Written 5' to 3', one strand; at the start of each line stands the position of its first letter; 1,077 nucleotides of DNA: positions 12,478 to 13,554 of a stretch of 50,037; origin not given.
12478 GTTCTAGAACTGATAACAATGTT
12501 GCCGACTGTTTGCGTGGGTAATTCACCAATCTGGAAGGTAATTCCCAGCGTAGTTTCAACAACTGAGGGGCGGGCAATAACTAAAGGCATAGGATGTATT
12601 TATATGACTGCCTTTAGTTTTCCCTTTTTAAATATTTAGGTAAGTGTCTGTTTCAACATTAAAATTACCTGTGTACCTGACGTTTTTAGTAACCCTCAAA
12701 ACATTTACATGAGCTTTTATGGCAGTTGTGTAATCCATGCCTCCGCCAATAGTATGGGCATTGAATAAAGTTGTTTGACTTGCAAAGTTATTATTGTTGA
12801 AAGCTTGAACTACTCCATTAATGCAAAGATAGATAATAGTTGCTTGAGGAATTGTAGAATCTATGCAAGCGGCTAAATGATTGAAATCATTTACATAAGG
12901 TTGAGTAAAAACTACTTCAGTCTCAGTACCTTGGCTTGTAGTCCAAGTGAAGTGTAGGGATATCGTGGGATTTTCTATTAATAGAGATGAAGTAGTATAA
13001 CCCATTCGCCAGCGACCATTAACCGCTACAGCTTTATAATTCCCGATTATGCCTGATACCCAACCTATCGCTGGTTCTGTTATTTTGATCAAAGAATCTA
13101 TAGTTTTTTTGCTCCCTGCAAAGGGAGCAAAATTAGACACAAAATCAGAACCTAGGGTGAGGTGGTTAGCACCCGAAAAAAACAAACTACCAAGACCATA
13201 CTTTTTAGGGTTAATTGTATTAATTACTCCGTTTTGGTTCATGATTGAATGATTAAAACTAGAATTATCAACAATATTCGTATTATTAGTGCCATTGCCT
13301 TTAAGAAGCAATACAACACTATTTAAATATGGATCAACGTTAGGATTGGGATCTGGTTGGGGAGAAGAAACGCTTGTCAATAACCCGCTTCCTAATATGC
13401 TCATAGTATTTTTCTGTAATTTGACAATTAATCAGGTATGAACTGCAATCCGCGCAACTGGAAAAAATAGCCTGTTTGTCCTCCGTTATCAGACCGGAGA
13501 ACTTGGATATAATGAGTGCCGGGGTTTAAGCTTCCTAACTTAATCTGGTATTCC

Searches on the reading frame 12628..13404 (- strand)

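Call 86: search_protein_families(library=pfam, proteins=[window:12628-13404:-], max_evalue=0.001)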
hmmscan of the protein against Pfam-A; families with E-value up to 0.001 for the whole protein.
window:12628-13404:- (258 aa): 1 family
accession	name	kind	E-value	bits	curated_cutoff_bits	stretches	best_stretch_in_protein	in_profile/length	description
PF13385.13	Laminin_G_3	-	0.00093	19.8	27.6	0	143-238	50-140/151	Concanavalin A-like lectin/glucanases superfamily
